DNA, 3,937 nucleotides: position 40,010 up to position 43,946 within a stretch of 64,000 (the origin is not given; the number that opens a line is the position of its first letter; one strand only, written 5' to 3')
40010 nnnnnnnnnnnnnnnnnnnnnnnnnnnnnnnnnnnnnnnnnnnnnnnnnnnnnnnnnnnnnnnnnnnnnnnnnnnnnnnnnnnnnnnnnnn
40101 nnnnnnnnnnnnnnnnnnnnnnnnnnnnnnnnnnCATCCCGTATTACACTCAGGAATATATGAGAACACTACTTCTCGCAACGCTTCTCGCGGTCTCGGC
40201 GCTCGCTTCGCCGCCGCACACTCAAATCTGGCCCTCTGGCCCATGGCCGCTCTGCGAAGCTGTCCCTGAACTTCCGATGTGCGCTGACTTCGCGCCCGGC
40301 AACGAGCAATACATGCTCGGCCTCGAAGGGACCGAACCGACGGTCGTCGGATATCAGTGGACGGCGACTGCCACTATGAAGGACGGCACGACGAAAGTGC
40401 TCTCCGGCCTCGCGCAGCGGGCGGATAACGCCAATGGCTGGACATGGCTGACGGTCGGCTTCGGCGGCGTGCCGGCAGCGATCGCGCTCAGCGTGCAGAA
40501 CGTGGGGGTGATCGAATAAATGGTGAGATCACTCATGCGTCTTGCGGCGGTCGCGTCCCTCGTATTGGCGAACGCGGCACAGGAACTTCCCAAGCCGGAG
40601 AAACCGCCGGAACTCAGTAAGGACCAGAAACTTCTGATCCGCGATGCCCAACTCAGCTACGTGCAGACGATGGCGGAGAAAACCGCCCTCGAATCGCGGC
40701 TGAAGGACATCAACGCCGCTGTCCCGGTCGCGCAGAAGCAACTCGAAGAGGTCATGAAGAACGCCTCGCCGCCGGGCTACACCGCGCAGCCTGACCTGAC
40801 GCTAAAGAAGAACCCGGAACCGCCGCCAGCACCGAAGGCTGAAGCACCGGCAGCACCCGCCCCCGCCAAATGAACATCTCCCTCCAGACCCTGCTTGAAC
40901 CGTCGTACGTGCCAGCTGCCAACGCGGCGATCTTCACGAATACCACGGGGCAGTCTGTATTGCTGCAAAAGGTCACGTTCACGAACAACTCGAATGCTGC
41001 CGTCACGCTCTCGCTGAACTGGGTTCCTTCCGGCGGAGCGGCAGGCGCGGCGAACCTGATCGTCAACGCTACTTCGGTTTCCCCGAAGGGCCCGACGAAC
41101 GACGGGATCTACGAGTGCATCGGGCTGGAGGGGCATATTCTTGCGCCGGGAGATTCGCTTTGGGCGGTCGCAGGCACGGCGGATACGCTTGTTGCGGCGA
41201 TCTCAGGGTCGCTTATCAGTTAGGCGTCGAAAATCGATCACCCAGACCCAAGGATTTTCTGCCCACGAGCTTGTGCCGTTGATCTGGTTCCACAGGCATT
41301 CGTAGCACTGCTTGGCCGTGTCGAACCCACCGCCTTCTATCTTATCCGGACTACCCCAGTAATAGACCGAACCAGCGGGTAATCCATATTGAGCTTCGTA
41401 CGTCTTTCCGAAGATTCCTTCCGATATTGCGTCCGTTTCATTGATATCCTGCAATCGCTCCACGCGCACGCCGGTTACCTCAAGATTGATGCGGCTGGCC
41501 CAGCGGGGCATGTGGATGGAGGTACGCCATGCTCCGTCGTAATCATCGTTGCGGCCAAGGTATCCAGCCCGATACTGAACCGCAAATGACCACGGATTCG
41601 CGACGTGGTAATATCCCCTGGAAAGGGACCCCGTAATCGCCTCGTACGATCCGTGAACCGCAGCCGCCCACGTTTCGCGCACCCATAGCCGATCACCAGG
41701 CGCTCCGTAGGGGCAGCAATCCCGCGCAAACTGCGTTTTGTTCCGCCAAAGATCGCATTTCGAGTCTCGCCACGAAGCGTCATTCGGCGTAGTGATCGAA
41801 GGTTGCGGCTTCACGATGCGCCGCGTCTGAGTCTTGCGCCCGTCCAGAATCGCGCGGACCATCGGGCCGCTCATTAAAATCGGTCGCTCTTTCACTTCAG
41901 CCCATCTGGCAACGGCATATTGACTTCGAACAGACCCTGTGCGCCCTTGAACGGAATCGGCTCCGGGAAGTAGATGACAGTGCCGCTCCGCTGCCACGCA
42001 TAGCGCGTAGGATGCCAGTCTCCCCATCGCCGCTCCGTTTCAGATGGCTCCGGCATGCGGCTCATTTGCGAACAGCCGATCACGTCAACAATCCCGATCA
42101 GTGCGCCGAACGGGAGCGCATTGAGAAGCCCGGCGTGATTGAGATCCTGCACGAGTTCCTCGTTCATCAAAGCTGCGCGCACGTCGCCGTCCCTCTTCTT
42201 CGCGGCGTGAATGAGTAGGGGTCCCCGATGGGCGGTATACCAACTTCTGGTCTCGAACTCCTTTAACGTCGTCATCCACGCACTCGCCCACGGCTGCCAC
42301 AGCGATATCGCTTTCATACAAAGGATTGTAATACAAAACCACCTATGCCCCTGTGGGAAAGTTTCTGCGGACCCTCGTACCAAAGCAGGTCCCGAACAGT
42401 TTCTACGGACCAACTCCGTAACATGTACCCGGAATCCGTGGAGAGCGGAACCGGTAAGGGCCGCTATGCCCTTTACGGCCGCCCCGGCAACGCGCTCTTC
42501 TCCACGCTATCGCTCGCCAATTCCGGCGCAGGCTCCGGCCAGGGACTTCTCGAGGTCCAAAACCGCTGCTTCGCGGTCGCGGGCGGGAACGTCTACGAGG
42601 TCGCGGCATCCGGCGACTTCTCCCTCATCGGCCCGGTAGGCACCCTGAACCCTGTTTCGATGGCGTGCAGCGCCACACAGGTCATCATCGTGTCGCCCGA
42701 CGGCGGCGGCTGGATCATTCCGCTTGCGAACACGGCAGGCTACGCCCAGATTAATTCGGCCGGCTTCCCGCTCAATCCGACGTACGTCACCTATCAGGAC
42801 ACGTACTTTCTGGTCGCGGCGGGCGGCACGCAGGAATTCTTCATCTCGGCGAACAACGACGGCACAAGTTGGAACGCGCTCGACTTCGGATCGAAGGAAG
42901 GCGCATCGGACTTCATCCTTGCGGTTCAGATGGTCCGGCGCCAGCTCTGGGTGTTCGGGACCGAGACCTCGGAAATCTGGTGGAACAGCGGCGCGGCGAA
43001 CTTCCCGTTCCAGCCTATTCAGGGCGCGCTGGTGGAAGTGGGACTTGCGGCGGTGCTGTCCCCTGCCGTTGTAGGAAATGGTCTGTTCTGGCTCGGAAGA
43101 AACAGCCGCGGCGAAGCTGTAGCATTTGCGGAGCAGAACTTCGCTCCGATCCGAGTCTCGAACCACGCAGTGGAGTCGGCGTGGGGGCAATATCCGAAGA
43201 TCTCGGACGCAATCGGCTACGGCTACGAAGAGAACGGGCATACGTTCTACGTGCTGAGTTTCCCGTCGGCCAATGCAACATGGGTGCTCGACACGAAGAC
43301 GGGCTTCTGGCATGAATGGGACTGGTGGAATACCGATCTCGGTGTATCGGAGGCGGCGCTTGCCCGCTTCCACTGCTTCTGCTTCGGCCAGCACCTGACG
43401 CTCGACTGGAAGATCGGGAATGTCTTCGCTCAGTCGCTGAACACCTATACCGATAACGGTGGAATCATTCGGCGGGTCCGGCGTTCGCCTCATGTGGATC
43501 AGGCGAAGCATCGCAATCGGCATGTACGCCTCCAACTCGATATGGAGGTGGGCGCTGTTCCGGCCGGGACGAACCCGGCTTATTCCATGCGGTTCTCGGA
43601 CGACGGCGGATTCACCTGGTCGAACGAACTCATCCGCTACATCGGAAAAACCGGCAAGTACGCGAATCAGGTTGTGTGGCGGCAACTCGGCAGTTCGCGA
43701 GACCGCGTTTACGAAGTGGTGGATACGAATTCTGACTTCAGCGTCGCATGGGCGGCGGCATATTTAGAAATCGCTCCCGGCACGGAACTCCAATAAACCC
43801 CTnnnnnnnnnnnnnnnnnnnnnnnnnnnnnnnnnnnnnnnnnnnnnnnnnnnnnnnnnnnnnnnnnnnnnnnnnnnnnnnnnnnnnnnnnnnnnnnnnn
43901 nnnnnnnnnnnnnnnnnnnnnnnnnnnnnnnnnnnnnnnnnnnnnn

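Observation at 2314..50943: Nine-bp palindrome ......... placed 8-12 nt upstream of start codons at about a dozen sites, twice serving divergent genes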

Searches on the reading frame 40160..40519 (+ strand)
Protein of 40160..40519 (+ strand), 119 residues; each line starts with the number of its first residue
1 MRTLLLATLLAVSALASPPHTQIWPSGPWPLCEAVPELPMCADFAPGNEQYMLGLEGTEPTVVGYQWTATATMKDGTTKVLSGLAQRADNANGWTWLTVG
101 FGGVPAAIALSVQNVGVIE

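Call 22: find_encoding_contigs(protein=window:40160-40519:+, flank=10000, max_places=4)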
Protein window:40160-40519:+ (119 aa): 3 contigs read that carry it; 3 places shown.
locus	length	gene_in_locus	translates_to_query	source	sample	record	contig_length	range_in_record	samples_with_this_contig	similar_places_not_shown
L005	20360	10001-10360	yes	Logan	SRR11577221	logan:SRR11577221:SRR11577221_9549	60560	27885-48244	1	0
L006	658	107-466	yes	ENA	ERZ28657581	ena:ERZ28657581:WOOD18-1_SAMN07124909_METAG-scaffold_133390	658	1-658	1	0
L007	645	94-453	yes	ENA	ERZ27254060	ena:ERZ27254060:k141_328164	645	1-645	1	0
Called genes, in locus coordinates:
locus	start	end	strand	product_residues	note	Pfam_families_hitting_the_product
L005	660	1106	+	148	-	-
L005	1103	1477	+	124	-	-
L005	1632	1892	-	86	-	-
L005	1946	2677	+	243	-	-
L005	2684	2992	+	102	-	-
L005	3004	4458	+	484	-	-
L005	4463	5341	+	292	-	-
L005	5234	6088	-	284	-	PF13392:HNH_3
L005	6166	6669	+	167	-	PF02557:VanY, PF13539:Peptidase_M15_4 (weak)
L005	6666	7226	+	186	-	-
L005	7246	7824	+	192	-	-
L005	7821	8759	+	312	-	PF06739:SBBP (faint)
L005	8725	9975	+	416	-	-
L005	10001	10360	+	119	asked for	-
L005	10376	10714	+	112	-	-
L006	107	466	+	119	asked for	-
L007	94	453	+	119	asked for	-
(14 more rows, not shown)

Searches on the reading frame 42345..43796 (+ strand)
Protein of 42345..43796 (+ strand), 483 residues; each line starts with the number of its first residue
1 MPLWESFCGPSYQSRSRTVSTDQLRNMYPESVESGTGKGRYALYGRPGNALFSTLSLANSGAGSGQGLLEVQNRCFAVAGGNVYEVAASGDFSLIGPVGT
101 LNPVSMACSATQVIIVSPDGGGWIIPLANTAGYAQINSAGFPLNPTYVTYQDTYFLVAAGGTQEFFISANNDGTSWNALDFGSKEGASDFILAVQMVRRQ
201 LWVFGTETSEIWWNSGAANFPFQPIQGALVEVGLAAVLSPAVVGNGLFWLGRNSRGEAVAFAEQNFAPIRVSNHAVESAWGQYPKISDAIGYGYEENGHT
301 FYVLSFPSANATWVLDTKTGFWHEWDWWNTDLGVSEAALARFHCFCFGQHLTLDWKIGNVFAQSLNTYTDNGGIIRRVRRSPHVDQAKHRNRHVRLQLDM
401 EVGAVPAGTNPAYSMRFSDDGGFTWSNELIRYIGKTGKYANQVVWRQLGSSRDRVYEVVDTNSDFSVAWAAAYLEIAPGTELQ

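Call 8: search_protein_families(library=pfam, proteins=[window:42345-43796:+])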
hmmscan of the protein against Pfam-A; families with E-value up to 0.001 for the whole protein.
window:42345-43796:+ (483 aa): 0 families

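Call 18: find_encoding_contigs(protein=window:42345-43796:+, flank=10000, max_places=4)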
Protein window:42345-43796:+ (483 aa): no gene with exactly this product is on record in the collection.

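Call 77: find_homologous_proteins(query=window:42345-43796:+, max_evalue=1e-30)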
Query window:42345-43796:+ (483 aa): 528 proteins with E <= 1e-30 among 8000 candidates; the best 120 are listed.
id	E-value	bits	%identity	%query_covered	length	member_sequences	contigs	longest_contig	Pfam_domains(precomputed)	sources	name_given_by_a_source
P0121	1.9e-257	873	79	100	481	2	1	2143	PF11134.14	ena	-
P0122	1.1e-242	825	75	100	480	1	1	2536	PF11134.14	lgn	-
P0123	1.7e-238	811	72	100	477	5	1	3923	PF11134.14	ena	-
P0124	5.4e-237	806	73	100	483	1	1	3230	PF11134.14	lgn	-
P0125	1.4e-232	791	70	100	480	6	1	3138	PF11134.14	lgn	-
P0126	1.1e-231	788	70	100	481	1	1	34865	PF11134.14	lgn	-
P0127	2.6e-225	767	68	100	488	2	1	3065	PF11134.14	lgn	-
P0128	3.3e-222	757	68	100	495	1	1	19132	PF11134.14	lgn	-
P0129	7.8e-215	733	75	86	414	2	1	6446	PF11134.14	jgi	jgi:hypothetical protein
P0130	1.6e-203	695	69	91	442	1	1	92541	PF11134.14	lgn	-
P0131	3.6e-192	658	68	86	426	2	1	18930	PF11134.14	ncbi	-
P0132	3.7e-175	602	60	91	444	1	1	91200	PF11134.14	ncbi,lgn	-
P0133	5.0e-129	450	48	98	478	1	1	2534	PF11134.14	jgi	jgi:hypothetical protein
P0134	8.7e-111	390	45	83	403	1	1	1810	PF11134.14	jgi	jgi:hypothetical protein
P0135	5.6e-110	387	44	98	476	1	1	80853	PF11134.14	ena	-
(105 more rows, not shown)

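Call 78: find_encoding_contigs(protein=P0132, flank=10000, max_places=1)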
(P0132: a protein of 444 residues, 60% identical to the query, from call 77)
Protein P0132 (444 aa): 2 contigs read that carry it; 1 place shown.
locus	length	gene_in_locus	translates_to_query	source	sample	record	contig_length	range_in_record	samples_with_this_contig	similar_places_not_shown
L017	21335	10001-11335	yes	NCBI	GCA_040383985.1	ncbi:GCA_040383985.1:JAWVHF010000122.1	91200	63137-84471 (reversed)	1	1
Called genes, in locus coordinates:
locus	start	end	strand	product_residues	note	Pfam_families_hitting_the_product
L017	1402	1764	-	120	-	-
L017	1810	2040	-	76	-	-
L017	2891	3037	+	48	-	-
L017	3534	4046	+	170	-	PF01844:HNH, PF13395:HNH_4 (weak), PF14279:HNH_5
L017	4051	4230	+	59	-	-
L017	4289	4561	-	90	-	-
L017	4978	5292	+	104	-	-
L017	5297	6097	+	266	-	-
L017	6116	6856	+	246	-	-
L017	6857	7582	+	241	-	-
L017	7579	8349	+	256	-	PF24175:SU10_adaptor (weak)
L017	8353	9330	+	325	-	-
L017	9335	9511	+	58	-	-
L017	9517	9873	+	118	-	-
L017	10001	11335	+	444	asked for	PF11134:Phage_stabilise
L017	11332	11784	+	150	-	-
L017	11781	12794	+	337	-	-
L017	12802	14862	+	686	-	PF12708:Pect-lyase_RHGA_epim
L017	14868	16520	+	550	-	-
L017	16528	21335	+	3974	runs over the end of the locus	PF13563:2_5_RNA_ligase2, PF23474:Acb1 (weak), PF04851:ResIII (faint), PF13872:AAA_34, PF13871:Helicase_C_4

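Call 79: find_encoding_contigs(protein=P0130, flank=10000, max_places=1)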
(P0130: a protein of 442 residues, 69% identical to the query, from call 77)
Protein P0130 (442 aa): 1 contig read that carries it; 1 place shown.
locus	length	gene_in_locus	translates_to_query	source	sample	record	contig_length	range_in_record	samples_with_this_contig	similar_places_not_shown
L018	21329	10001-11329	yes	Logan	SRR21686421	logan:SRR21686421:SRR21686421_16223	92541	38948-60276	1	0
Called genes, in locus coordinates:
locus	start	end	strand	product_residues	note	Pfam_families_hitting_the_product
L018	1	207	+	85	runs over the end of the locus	-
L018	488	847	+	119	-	-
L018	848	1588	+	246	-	PF24175:SU10_adaptor (weak)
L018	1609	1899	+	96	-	-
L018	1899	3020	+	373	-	-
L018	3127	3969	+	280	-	-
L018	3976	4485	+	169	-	-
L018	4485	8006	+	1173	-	PF12708:Pect-lyase_RHGA_epim (weak)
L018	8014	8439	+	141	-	-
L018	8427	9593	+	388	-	-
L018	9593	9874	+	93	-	-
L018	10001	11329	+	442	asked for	PF11134:Phage_stabilise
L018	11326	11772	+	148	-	PF00583:Acetyltransf_1 (weak)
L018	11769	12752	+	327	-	-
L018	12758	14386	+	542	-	-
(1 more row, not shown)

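Call 80: find_encoding_contigs(protein=P0126, flank=10000, max_places=1)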
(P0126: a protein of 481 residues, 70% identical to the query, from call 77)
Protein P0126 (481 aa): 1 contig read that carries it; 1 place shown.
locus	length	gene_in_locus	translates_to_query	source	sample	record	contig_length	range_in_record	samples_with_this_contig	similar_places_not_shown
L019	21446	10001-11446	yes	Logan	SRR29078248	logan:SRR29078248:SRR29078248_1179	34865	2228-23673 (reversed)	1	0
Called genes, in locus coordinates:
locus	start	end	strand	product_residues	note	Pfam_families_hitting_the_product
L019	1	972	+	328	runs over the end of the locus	-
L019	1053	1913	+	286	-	-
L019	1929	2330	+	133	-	-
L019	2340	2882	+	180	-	-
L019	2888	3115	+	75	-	-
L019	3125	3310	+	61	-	-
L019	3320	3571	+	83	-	-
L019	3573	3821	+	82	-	-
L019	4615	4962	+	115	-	-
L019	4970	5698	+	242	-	-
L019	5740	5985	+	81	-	-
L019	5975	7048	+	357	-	-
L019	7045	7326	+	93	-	-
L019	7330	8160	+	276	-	PF24175:SU10_adaptor (weak)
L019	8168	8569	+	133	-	PF08291:Peptidase_M15_3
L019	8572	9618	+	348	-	-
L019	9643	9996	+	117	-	-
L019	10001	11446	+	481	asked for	PF11134:Phage_stabilise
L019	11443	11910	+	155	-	-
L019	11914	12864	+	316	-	-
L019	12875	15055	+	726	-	-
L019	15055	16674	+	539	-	-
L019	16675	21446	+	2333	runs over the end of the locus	?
